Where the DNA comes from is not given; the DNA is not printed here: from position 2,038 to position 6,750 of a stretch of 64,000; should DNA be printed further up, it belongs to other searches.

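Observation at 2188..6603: Carbohydrate esterase physically fused to a PVC-type dehydrogenase / HEAT / CBM / cytochrome c protein inside a xylan operon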

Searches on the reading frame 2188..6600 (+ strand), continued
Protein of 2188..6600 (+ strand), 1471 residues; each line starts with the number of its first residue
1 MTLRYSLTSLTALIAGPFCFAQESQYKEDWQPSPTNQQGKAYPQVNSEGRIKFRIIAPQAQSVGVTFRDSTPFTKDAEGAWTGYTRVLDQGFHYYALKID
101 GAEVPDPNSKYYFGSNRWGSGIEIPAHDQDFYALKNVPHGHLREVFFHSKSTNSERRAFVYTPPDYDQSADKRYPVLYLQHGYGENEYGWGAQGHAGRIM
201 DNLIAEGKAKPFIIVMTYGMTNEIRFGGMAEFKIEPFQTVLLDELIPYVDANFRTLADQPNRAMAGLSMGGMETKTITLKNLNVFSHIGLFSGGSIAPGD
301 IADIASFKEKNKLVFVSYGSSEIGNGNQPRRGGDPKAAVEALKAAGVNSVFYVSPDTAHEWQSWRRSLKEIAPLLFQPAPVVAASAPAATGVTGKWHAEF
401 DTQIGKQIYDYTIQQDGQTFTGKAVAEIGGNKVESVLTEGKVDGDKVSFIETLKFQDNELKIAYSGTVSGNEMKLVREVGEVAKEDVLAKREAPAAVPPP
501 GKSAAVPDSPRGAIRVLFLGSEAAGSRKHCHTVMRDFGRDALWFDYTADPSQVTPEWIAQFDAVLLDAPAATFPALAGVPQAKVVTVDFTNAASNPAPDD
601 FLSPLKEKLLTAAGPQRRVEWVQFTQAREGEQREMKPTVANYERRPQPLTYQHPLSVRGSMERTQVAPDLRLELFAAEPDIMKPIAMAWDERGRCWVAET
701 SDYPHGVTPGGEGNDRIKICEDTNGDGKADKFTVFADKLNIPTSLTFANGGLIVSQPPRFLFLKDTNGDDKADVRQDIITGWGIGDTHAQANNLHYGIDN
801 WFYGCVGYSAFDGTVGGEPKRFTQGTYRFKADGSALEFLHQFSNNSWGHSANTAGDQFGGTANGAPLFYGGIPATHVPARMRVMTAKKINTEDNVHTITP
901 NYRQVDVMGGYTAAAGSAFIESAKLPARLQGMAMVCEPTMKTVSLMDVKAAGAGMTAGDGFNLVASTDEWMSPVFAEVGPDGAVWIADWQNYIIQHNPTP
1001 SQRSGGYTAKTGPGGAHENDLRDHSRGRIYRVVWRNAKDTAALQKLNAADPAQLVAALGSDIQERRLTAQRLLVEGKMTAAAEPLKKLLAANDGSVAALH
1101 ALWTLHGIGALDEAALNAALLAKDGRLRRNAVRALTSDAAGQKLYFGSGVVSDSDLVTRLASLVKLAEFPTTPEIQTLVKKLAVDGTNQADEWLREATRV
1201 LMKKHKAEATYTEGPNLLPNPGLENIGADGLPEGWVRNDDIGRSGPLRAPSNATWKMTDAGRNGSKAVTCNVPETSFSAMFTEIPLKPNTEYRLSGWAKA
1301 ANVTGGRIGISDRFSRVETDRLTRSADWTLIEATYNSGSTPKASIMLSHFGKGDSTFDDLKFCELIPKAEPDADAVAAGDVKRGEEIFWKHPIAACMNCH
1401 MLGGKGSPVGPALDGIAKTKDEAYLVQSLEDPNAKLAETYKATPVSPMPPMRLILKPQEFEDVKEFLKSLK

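Call 65: search_protein_families(library=pfam, proteins=[L042:5403-7226:+, L042:7479-8774:-, L042:8786-9763:-, L042:12852-14906:-, L042:16324-18402:+, L027:7562-8977:-, L027:8595-9893:+, L027:13038-14000:+, L027:14190-15521:+, L027:15664-17379:+], max_evalue=0.0001)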
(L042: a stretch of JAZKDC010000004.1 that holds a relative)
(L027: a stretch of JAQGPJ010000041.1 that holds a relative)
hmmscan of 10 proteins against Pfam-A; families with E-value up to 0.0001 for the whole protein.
L042:5403-7226:+ (608 aa): 0 families

L042:7479-8774:- (431 aa): 1 family
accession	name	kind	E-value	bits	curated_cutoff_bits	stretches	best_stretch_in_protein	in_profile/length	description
PF00144.29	Beta-lactamase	-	2.2e-22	80.1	27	1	89-370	18-304/329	Beta-lactamase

L042:8786-9763:- (325 aa): 0 families

L042:12852-14906:- (684 aa): 0 families

L042:16324-18402:+ (693 aa): 3 families
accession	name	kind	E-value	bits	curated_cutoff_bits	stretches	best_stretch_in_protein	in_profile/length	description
PF00271.37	Helicase_C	-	1.9e-24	86.5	23.5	1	282-375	17-110/110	Helicase conserved C-terminal domain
PF00270.35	DEAD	-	1.1e-22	81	26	1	69-227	1-161/167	DEAD/DEAH box helicase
PF16124.10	RecQ_Zn_bind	-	1.9e-08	35.3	25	1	564-609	19-66/66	RecQ zinc-binding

L027:7562-8977:- (471 aa): 1 family
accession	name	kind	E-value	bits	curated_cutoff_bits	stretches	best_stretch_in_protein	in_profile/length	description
PF01207.24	Dus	-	5.6e-80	269.2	20.4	1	136-435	2-298/311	Dihydrouridine synthase (Dus)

L027:8595-9893:+ (433 aa): 4 families
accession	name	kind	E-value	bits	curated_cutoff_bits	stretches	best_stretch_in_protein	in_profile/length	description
PF02481.21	DNA_processg_A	-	1.1e-74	250.6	29.6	1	129-336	2-211/212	DNA recombination-mediator protein A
PF17782.7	DprA_WH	-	2.4e-13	50.4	22.9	1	368-426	2-60/61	DprA winged helix domain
PF18306.6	LDcluster4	-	5.7e-07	29.7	26.3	1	170-312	2-123/151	SLOG cluster4 family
PF14520.12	HHH_5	-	2.8e-05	25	27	1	66-110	3-48/57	Helix-hairpin-helix domain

L027:13038-14000:+ (321 aa): 1 family
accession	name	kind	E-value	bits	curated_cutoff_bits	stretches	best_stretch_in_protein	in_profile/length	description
PF03372.29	Exo_endo_phos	-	4e-14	53.3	24.5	1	63-309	1-225/225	Endonuclease/Exonuclease/phosphatase family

L027:14190-15521:+ (444 aa): 1 family
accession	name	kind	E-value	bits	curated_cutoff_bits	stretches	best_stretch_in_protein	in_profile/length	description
PF18989.5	DUF5722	-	4.7e-118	394.9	30.5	1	42-440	2-392/393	Family of unknown function (DUF5722)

L027:15664-17379:+ (572 aa): 2 families
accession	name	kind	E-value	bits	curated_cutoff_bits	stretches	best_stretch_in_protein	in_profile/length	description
PF00348.22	polyprenyl_synt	-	4.8e-36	124.7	27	1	280-478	5-195/251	Polyprenyl synthetase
PF01976.22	DUF116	-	1e-34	119.7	25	1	98-237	15-153/155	Protein of unknown function DUF116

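Call 84: find_encoding_contigs(protein=P0028, flank=8000, max_places=2)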
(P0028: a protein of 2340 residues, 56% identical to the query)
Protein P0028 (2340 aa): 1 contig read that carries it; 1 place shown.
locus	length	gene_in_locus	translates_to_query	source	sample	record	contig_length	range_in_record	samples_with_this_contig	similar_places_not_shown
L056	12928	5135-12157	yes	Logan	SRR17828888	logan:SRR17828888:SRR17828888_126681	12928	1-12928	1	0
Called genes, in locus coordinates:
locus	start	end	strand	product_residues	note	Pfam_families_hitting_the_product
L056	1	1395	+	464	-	?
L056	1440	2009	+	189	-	PF04542:Sigma70_r2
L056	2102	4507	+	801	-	PF00069:Pkinase, PF07714:PK_Tyr_Ser-Thr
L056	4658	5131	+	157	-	PF12802:MarR_2, PF01047:MarR, PF09339:HTH_IclR (weak)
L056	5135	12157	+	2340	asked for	PF06283:ThuA, PF23500:DUF7133, PF13442:Cytochrome_CBB3 (faint), PF00756:Esterase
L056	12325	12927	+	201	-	?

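Call 85: find_encoding_contigs(protein=P0029, flank=8000, max_places=2)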
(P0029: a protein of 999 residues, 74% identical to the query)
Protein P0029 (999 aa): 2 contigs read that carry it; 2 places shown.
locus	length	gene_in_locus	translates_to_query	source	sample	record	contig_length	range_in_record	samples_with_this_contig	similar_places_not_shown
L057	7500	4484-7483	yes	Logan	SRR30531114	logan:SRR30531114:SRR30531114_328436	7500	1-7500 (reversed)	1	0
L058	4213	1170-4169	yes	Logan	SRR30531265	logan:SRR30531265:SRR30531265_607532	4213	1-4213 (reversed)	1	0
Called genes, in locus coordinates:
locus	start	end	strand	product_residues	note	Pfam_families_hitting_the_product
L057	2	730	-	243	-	?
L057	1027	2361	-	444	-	PF07995:GSDH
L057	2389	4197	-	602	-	PF18370:RGI_lyase, PF13517:FG-GAP_3 (faint), PF01839:FG-GAP (faint), PF21348:RGL11_C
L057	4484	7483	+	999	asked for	PF00756:Esterase, PF23500:DUF7133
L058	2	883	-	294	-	?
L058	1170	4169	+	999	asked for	PF00756:Esterase, PF23500:DUF7133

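Call 86: search_protein_families(library=pfam, proteins=[P0028, P0029], max_evalue=0.001)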
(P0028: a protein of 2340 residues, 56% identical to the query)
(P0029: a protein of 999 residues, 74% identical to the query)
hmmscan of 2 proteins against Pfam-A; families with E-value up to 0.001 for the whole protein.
P0028 (2340 aa): 5 families
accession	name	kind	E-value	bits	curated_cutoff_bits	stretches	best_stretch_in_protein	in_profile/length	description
PF23500.1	DUF7133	-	1.4e-96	324.6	27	2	377-530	28-181/385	Domain of unknown function (DUF7133)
PF00756.26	Esterase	-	2.3e-38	132.8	22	2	2104-2256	1-149/251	Putative esterase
PF06283.17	ThuA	-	6.3e-35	121.8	33.4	1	64-250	21-209/209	Trehalose utilisation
PF13442.11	Cytochrome_CBB3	-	1.1e-05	26.1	27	1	1231-1269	2-35/68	Cytochrome C oxidase, cbb3-type, subunit III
PF00034.26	Cytochrom_C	-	7.5e-05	24.4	21.3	1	1232-1267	1-37/90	Cytochrome c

P0029 (999 aa): 2 families
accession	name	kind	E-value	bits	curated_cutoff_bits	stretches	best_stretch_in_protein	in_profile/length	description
PF23500.1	DUF7133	-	1e-75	255.9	27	1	725-996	1-279/385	Domain of unknown function (DUF7133)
PF00756.26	Esterase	-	3.9e-45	155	22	2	440-587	1-149/251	Putative esterase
